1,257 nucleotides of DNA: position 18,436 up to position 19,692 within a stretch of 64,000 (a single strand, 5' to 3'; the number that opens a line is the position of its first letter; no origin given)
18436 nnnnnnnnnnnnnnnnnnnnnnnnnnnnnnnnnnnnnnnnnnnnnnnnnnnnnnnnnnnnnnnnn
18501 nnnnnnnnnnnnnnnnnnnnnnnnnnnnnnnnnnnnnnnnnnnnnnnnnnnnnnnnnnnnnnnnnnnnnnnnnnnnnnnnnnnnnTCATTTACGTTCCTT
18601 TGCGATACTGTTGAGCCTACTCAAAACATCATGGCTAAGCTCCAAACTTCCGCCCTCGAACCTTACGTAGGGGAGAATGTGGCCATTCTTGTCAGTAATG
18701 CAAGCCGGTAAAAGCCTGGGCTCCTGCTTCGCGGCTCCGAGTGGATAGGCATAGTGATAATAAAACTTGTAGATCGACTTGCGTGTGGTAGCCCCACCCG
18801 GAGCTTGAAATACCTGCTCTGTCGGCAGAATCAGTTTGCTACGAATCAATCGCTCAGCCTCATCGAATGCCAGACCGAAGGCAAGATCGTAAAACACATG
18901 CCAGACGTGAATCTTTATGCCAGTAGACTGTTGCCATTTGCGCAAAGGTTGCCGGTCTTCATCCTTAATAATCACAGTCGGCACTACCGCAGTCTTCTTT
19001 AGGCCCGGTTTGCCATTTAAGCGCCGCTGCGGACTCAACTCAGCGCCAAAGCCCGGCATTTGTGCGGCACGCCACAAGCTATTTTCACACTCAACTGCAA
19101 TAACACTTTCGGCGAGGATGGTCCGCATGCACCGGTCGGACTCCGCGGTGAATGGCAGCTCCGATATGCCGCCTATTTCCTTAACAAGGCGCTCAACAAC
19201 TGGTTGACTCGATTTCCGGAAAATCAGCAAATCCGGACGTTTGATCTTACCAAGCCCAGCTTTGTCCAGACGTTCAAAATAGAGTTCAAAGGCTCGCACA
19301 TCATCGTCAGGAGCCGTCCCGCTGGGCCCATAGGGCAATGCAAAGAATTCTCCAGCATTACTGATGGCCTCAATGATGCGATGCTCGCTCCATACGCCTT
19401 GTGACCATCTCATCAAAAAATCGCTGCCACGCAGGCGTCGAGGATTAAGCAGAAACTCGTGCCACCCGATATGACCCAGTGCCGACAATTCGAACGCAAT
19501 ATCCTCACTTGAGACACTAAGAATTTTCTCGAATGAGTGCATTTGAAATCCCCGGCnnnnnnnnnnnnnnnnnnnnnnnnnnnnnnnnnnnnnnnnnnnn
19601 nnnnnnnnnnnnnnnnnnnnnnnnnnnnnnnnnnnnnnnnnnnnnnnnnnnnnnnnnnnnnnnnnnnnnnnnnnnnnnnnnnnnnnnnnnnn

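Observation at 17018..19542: Restriction-modification gene pair inserted, translationally coupled, inside the sucC–sucD operon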

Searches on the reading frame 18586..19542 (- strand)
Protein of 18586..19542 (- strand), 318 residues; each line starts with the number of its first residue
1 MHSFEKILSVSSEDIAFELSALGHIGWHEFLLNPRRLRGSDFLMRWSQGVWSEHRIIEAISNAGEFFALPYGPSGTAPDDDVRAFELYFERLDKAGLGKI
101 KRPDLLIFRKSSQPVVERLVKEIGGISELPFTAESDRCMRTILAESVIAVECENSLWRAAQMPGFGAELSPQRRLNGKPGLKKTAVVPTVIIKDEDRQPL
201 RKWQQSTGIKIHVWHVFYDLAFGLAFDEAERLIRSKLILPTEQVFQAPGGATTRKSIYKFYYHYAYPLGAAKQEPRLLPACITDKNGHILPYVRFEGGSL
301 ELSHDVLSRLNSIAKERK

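Call 4: search_protein_families(library=pfam, proteins=[window:18586-19542:-], max_evalue=0.01)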
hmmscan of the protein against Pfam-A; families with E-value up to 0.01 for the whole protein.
window:18586-19542:- (318 aa): 1 family
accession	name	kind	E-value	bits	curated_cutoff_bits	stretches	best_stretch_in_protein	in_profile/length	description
PF09545.15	RE_AccI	-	2.6e-08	33.7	22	1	39-112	35-108/366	AccI restriction endonuclease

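Call 5: search_protein_families(library=ncbifam, proteins=[window:18586-19542:-], max_evalue=0.01)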
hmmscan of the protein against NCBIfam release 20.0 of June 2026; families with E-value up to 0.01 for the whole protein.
window:18586-19542:- (318 aa): 0 families

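Call 6: search_solved_structures(query=window:18586-19542:-, max_evalue=1)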
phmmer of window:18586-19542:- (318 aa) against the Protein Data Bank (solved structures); distinct sequences matched with E-value up to 1: 2.
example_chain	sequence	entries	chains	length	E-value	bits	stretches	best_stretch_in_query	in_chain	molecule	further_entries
6te5_A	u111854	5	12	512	0.26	13.4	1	108-199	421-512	Aldehyde dehydrogenase family 1 member A3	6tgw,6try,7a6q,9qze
5fhz_A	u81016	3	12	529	0.27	13.3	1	108-199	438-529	Aldehyde dehydrogenase family 1 member A3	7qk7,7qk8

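Call 8: find_homologous_proteins(query=window:18586-19542:-)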
Query window:18586-19542:- (318 aa): 2523 proteins with E <= 0.001 among 4907 candidates; the best 120 are listed.
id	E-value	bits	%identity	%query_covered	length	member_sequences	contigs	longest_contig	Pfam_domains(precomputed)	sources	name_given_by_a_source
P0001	3.2e-197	672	93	100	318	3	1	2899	PF09545.16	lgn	-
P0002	2.0e-190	650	89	100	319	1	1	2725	PF09545.16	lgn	-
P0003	3.7e-189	645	89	100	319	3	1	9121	PF09545.16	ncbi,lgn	-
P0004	3.1e-188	642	87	100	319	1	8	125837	PF09545.16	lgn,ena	-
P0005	1.5e-182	624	85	100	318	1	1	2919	PF09545.16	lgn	-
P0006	2.1e-175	600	81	100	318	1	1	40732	PF09545.16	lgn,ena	-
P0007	1.2e-172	591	79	100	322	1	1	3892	PF09545.16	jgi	jgi:hypothetical protein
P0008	6.6e-168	576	78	100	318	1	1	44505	PF09545.16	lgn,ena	-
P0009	1.8e-149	515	82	86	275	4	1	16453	-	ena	-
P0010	1.0e-144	499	67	99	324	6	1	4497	PF09545.16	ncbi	-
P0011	3.8e-144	498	68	99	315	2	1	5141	PF09545.16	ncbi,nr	ncbi:MAG: AccI family restriction endonuclease [Rubrivivax sp.]|nr:AccI family restriction endonucle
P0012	5.8e-144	497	66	99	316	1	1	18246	PF09545.16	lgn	-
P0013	7.4e-144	497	67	100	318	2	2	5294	PF09545.16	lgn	-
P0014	1.6e-143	495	67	99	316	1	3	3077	PF09545.16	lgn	-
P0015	2.0e-143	495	66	100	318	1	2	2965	PF09545.16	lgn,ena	-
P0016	2.6e-143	495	69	98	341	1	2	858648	PF09545.16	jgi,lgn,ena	-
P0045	4.6e-141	487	66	100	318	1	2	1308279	PF09545.16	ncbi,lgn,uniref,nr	ncbi:AccI family restriction endonuclease [Thermanaerothrix sp. 4228-RoL]|uniref:AccI family restric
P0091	2.4e-139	482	65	100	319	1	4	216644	PF09545.16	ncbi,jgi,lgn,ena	-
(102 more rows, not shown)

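Call 10: find_encoding_contigs(protein=P0004, flank=6000, max_places=8)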
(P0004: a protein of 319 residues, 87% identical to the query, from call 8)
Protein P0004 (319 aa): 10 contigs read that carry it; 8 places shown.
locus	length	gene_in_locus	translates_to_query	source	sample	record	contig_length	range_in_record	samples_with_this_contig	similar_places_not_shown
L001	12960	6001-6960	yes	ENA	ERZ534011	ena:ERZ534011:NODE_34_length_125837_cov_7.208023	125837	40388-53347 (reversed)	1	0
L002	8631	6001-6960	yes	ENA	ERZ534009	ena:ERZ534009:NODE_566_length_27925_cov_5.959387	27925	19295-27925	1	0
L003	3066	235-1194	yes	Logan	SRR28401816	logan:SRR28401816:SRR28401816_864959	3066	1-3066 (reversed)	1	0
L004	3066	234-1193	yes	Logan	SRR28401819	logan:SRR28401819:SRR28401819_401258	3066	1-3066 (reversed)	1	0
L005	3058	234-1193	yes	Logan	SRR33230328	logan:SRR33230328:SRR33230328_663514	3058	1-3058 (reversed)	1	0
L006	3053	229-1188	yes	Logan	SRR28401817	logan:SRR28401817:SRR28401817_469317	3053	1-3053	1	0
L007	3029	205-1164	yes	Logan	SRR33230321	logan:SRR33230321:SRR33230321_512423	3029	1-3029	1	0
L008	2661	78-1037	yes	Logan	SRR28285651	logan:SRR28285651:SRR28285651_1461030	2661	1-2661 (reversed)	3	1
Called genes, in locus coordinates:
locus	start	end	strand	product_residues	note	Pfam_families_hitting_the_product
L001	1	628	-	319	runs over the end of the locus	-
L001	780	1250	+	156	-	PF13560:HTH_31, PF01381:HTH_3 (weak)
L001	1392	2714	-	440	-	PF00072:Response_reg, PF00158:Sigma54_activat, PF14532:Sigma54_activ_2, PF25601:AAA_lid_14, PF02954:HTH_8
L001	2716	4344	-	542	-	PF25323:6TM_PilS, PF00512:HisKA, PF02518:HATPase_c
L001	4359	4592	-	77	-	-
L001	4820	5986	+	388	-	PF08442:ATP-grasp_2, PF13549:ATP-grasp_5, PF24948:Citrate_synth_N, PF00549:Ligase_CoA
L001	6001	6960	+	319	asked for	PF09545:RE_AccI (faint)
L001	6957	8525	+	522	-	PF02384:N6_Mtase, PF20473:MmeI_Mtase (faint), PF07669:Eco57I, PF22837:M_Eco57I_C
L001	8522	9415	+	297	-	PF02629:CoA_binding, PF13607:Succ_CoA_lig, PF00549:Ligase_CoA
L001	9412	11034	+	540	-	PF00795:CN_hydrolase, PF02540:NAD_synthase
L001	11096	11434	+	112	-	PF00543:P-II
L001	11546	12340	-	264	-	PF13512:TPR_18, PF13174:TPR_6 (faint), PF13428:TPR_14 (faint), PF13525:YfiO, PF13432:TPR_16 (weak)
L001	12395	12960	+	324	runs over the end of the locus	PF01479:S4, PF00849:PseudoU_synth_2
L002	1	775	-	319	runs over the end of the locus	-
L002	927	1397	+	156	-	PF13560:HTH_31, PF01381:HTH_3 (weak)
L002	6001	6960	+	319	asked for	PF09545:RE_AccI (faint)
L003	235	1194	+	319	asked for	PF09545:RE_AccI (faint)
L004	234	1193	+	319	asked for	PF09545:RE_AccI (faint)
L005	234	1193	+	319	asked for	PF09545:RE_AccI (faint)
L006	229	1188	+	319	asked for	PF09545:RE_AccI (faint)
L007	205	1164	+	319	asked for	PF09545:RE_AccI (faint)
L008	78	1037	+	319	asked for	PF09545:RE_AccI (faint)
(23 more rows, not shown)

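Call 11: find_encoding_contigs(protein=P0006, flank=6000, max_places=4)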
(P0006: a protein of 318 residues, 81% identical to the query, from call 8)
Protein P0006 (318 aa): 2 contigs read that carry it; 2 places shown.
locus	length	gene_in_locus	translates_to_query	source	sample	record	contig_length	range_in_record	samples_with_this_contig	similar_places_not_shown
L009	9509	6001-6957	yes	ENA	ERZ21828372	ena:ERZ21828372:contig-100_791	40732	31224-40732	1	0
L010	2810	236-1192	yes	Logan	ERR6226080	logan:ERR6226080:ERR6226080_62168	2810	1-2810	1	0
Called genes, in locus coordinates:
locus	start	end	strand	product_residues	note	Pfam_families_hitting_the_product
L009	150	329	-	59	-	PF01176:eIF-1a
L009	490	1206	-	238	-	PF04376:ATE_N, PF04377:ATE_C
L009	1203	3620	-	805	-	PF01326:PPDK_N, PF00391:PEP-utilizers, PF02896:PEP-utilizers_C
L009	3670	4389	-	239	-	PF03588:Leu_Phe_trans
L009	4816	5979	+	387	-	PF08442:ATP-grasp_2, PF13549:ATP-grasp_5, PF24948:Citrate_synth_N, PF00549:Ligase_CoA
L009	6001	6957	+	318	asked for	PF09545:RE_AccI (faint)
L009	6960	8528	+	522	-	PF02384:N6_Mtase, PF20473:MmeI_Mtase (faint), PF07669:Eco57I, PF22837:M_Eco57I_C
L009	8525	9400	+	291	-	PF02629:CoA_binding, PF13607:Succ_CoA_lig, PF00549:Ligase_CoA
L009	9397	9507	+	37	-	?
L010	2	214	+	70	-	?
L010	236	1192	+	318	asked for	PF09545:RE_AccI (faint)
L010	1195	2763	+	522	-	PF02384:N6_Mtase, PF20473:MmeI_Mtase (faint), PF07669:Eco57I, PF22837:M_Eco57I_C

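Call 12: find_encoding_contigs(protein=P0008, flank=6000, max_places=4)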
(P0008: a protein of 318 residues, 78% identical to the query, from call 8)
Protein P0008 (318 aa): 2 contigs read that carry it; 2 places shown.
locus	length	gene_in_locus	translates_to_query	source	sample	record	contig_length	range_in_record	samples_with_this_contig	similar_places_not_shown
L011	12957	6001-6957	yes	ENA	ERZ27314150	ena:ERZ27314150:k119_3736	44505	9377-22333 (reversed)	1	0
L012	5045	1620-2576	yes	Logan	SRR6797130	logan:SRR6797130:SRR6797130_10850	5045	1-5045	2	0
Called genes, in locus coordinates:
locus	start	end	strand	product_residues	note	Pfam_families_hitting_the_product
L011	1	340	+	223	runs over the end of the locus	PF02230:Abhydrolase_2, PF12146:Hydrolase_4 (faint), PF00561:Abhydrolase_1 (weak)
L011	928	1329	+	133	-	PF06271:RDD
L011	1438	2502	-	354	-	PF03739:LptF_LptG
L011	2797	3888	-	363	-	PF03739:LptF_LptG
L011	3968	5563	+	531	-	PF02789:Peptidase_M17_N, PF00883:Peptidase_M17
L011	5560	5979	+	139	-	PF04364:DNA_pol3_chi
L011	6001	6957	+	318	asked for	PF09545:RE_AccI (faint)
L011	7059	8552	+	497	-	PF02384:N6_Mtase (weak), PF20473:MmeI_Mtase (faint), PF07669:Eco57I, PF22837:M_Eco57I_C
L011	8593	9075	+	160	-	-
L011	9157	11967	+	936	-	PF00133:tRNA-synt_1, PF09334:tRNA-synt_1g (weak), PF13603:tRNA-synt_1_2 (faint), PF08264:Anticodon_1, PF10458:Val_tRNA-synt_C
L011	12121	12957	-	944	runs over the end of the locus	-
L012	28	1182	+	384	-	PF00883:Peptidase_M17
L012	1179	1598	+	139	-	PF04364:DNA_pol3_chi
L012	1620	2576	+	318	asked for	PF09545:RE_AccI (faint)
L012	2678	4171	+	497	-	PF02384:N6_Mtase (weak), PF20473:MmeI_Mtase (faint), PF07669:Eco57I, PF22837:M_Eco57I_C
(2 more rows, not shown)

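Call 18: find_encoding_contigs(protein=P0003, flank=6000, max_places=3)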
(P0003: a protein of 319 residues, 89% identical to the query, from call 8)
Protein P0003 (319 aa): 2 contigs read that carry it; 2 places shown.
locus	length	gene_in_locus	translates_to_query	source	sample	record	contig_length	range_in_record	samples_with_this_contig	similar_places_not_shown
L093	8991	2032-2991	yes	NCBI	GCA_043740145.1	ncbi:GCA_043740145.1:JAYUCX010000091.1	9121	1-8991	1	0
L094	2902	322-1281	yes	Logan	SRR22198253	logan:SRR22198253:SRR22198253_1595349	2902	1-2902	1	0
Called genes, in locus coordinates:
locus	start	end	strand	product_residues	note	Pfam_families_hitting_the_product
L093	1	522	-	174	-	?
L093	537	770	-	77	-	-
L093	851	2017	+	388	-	PF08442:ATP-grasp_2, PF13549:ATP-grasp_5, PF24948:Citrate_synth_N, PF00549:Ligase_CoA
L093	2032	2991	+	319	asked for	PF09545:RE_AccI (faint)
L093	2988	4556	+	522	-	PF02384:N6_Mtase, PF20473:MmeI_Mtase (faint), PF07669:Eco57I, PF22837:M_Eco57I_C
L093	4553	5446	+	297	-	PF02629:CoA_binding, PF13607:Succ_CoA_lig, PF00549:Ligase_CoA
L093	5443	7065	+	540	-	PF00795:CN_hydrolase, PF02540:NAD_synthase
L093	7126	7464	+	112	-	PF00543:P-II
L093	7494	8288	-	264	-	PF09976:TPR_21 (faint), PF13512:TPR_18, PF13174:TPR_6 (faint), PF13428:TPR_14 (faint), PF13525:YfiO, PF13432:TPR_16 (weak)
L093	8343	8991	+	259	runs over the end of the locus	?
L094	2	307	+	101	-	?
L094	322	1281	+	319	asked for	PF09545:RE_AccI (faint)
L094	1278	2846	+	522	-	PF02384:N6_Mtase, PF20473:MmeI_Mtase (faint), PF07669:Eco57I, PF22837:M_Eco57I_C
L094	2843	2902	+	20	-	?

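Call 19: find_encoding_contigs(protein=P0009, flank=6000, max_places=3)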
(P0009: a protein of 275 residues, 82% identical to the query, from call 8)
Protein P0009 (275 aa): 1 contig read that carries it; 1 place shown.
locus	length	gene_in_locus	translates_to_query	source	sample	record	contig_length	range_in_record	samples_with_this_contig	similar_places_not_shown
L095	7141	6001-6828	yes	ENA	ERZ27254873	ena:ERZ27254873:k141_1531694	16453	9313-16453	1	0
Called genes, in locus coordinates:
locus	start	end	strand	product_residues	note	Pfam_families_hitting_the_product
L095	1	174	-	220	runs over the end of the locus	PF00440:TetR_N, PF16859:TetR_C_11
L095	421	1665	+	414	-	PF02321:OEP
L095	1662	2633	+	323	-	PF25973:BSH_CzcB, PF25990:Beta-barrel_YknX, PF26002:Beta-barrel_AprE (weak)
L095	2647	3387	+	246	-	PF00005:ABC_tran, PF02463:SMC_N (faint), PF13304:AAA_21 (faint)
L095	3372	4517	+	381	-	PF12704:MacB_PCD, PF02687:FtsX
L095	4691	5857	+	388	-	PF08442:ATP-grasp_2, PF13549:ATP-grasp_5, PF24948:Citrate_synth_N, PF00549:Ligase_CoA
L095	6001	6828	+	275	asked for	-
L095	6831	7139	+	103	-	?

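Call 20: find_encoding_contigs(protein=P0001, flank=6000, max_places=3)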
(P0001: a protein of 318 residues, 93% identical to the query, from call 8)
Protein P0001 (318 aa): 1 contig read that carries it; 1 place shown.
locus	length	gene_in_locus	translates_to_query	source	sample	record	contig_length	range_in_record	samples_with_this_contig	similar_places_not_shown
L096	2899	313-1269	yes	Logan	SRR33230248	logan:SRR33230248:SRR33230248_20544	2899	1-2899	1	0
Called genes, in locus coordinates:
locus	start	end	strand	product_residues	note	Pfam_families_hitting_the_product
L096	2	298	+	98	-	?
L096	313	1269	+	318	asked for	PF09545:RE_AccI (faint)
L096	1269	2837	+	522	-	PF02384:N6_Mtase, PF20473:MmeI_Mtase (faint), PF07669:Eco57I, PF22837:M_Eco57I_C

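Call 30: find_encoding_contigs(protein=P0016, flank=5000, max_places=2)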
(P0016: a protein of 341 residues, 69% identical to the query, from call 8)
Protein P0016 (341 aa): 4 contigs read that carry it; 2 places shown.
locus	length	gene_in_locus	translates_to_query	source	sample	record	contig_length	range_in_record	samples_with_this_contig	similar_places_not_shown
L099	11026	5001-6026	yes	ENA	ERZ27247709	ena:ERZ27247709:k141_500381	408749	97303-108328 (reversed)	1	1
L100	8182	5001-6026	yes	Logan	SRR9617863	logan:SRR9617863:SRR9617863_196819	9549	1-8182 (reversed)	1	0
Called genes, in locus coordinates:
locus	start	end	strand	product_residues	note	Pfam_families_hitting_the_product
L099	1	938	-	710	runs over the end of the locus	PF16875:Glyco_hydro_36N, PF02065:Melibiase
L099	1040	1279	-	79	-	-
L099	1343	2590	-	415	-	PF13393:tRNA-synt_His, PF00587:tRNA-synt_2b, PF03129:HGTP_anticodon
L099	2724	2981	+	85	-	PF12732:YtxH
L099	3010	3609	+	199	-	-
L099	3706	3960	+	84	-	PF01197:Ribosomal_L31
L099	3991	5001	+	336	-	PF07136:DUF1385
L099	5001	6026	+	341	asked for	PF09545:RE_AccI (weak)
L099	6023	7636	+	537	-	PF02384:N6_Mtase, PF07669:Eco57I, PF22837:M_Eco57I_C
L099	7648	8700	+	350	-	PF03462:PCRF, PF00472:RF-1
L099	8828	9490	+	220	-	PF01300:Sua5_yciO_yrdC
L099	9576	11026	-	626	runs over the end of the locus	-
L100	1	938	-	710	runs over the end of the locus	PF16875:Glyco_hydro_36N, PF02065:Melibiase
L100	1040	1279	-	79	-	-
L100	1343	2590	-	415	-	PF13393:tRNA-synt_His, PF00587:tRNA-synt_2b, PF03129:HGTP_anticodon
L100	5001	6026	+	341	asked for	PF09545:RE_AccI (weak)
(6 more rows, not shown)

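Call 31: predict_structure(alignment_id=A1)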
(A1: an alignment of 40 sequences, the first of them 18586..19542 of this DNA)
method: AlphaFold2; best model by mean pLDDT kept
length: 318 residues; sequences in the alignment: 40
mean_pLDDT: 84.4   pTM: 0.81
mean pLDDT of the five models: 84.4, 84.3, 79.1, 77.8, 76.9
residues with pLDDT >= 90: 181; 70-90: 83; 50-70: 29; < 50: 25
segments of 3 or more residues with pLDDT < 50: 2-6, 8-10, 25-38
pLDDT, mean of each block of 10 residues (from residue 1): 45 54 47 41 78 94 96 83 79 76 95 98 94 94 97 92 95 90 92 93 95 96 98 94 68 84 96 89 75 86 96 90
secondary structure, 60 per line:
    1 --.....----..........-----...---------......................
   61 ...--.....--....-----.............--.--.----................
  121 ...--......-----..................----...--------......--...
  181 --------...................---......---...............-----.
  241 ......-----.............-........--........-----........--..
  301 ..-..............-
elements in order: H3-7 H12-21 H39-63 E66-70 H73-76 H82-94 E105-109 H110-123 H126-131 H137-145 E146-154 E170-172 E178-180 E189-193 H194-207 E211-216 E220-225 H226-234 E240-246 E252-261 E266-273 E276-283 E289-296 E299-302 H304-317

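Call 34: search_dna_similar(query=window:18586-19542:-, collection=plasmids, mode=protein, max_rows=15)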
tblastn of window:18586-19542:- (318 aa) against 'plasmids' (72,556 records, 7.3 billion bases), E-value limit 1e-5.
Records with a match: 1; places in all: 1; records where one place covers at least 80% of the query: 0.
Best place of each record, by identity: <60% 1.
By first word of the organism name: Salinibaculum 1.
By predicted mobility (MOB-suite, as given by PLSDB): non-mobilizable 1.
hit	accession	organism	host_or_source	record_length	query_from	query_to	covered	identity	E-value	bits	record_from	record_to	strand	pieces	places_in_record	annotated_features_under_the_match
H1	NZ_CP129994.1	Salinibaculum sp. KK48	cell culture,sediment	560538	35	226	60%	23.5%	9e-7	58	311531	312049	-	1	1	AccI family restriction endonuclease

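Call 35: search_dna_similar(query=window:18586-19542:-, collection=phages, mode=protein, max_rows=10)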
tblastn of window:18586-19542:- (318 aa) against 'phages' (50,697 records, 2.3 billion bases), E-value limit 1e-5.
No match.

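Call 39: fold_search(model_id=the predicted structure, library=pdb)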
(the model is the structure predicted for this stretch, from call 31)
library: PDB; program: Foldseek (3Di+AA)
matches with E <= 10: 380; with E <= 0.001: 0
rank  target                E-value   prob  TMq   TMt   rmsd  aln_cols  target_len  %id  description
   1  2w8m_B                2.9e-02  0.98  0.30  0.53   6.0       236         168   10  Structure of D212, a nuclease from a fusselovirus. (released 2009-02-03)
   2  1rzn_A                7.2e-02  0.84  0.17  0.34  10.0       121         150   13  Crystal Structure of Penicillin-binding protein-related factor A from Bacillus Subtilis. (released 2004-11-30)
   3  3tqy_A                9.1e-02  0.20  0.10  0.22  11.8        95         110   12  Structure of a single-stranded DNA-binding protein (ssb), from Coxiella burnetii (released 2011-09-21)
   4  2eo0_A                1.0e-01  0.96  0.17  0.40   6.3       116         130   10  Crystal Structure of Holliday Junction Resolvase ST1444 (released 2007-10-02)
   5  2vw9_A                1.1e-01  0.28  0.10  0.26  12.9        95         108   14  Single stranded DNA binding protein complex from Helicobacter pylori (released 2009-06-02)
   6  5yh1                  1.2e-01  0.06  0.09  0.07  16.2       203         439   11  Member of s1p family of ribosomal proteins PF0399 DHH domain (released 2018-08-01)
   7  1zp7_A                1.3e-01  0.69  0.17  0.33  10.1       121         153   12  The structure of Bacillus subtilis RecU Holliday junction resolvase and its role in substrate selection and sequence s (released 2005-09-20)
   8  4tkd_C                1.4e-01  0.89  0.26  0.59   6.5       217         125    8  Sulfolobus solfataricus HJC mutants (released 2015-08-12)
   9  7f2n_C                1.5e-01  0.18  0.10  0.25  12.8        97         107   12  Crystal structure of SSB from Klebsiella pneumonia. (released 2021-11-10)
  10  2vw9_B                1.7e-01  0.23  0.10  0.27  12.4        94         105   14  Single stranded DNA binding protein complex from Helicobacter pylori (released 2009-06-02)
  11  7f2n_A                1.7e-01  0.15  0.10  0.24  13.7       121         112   12  Crystal structure of SSB from Klebsiella pneumonia. (released 2021-11-10)
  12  7d8j_A                2.0e-01  0.15  0.10  0.24  13.1        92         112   13  S. aureus SsbB with 5-FU (released 2020-12-23)
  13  1eyg_B                2.4e-01  0.25  0.10  0.26  12.5        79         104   11  Crystal structure of chymotryptic fragment of E. coli ssb bound to two 35-mer single strand DNAS (released 2000-08-01)
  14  2wcw_A                2.6e-01  0.89  0.27  0.62   4.1       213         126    8  1.6A resolution structure of Archaeoglobus fulgidus Hjc, a Holliday junction resolvase from an archaeal hyperthermophi (released 2009-03-24)
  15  2eo0_B                2.6e-01  0.80  0.16  0.38   6.5       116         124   10  Crystal Structure of Holliday Junction Resolvase ST1444 (released 2007-10-02)
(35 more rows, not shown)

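Call 40: find_encoding_contigs(protein=P0045, flank=5000, max_places=2)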
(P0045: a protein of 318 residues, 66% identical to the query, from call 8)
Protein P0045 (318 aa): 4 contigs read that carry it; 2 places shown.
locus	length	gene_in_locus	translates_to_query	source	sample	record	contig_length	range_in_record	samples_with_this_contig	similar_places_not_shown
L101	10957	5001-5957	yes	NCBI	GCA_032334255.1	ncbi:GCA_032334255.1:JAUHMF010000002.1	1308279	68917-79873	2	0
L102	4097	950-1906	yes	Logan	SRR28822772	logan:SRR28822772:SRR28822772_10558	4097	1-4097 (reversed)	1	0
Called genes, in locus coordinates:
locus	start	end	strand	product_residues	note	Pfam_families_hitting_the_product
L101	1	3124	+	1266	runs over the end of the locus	PF01551:Peptidase_M23, PF17957:Big_7 (faint), PF04151:PPC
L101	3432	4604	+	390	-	PF01546:Peptidase_M20, PF07687:M20_dimer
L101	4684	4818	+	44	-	-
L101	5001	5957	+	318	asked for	PF09545:RE_AccI (weak)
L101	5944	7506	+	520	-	PF02384:N6_Mtase, PF20473:MmeI_Mtase (faint), PF07669:Eco57I, PF22837:M_Eco57I_C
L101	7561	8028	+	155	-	PF13302:Acetyltransf_3 (weak), PF00583:Acetyltransf_1, PF13673:Acetyltransf_10, PF13508:Acetyltransf_7, PF08445:FR47 (weak)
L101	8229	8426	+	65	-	-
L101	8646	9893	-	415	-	PF22039:HUTI_composite_bact, PF01979:Amidohydro_1, PF07969:Amidohydro_3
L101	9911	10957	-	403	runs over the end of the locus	-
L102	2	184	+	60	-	?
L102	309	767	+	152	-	-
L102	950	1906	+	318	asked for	PF09545:RE_AccI (weak)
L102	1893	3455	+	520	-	PF02384:N6_Mtase, PF20473:MmeI_Mtase (faint), PF07669:Eco57I, PF22837:M_Eco57I_C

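Call 41: find_encoding_contigs(protein=P0091, flank=5000, max_places=3)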
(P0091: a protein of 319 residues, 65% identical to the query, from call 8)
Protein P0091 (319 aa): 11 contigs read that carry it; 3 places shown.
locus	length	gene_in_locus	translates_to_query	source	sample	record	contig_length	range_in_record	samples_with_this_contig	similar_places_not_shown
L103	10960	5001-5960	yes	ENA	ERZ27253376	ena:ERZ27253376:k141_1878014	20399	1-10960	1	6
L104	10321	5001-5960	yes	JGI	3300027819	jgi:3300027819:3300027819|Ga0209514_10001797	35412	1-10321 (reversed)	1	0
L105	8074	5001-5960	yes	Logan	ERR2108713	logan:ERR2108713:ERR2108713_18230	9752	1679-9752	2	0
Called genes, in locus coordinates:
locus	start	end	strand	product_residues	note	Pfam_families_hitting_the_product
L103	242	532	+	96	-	PF02604:PhdYeFM_antitox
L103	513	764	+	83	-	PF05016:ParE_toxin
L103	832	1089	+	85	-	PF15919:HicB_lk_antitox (weak)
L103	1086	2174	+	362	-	-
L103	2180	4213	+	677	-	PF04851:ResIII, PF17757:UvrB_inter, PF27431:UvrB_3rd, PF00271:Helicase_C, PF12344:UvrB, PF02151:UVR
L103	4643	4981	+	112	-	PF01909:NTP_transf_2, PF18765:Polbeta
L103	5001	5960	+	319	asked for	PF09545:RE_AccI (faint)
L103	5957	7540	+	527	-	PF02384:N6_Mtase, PF07669:Eco57I, PF22837:M_Eco57I_C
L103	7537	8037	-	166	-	PF10604:Polyketide_cyc2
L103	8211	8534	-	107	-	-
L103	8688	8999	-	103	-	PF05635:23S_rRNA_IVP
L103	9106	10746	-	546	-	PF13650:Asp_protease_2 (faint), PF00171:Aldedh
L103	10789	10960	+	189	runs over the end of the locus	-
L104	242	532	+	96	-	PF02604:PhdYeFM_antitox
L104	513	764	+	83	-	PF05016:ParE_toxin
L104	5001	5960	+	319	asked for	PF09545:RE_AccI (faint)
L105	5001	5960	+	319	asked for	PF09545:RE_AccI (faint)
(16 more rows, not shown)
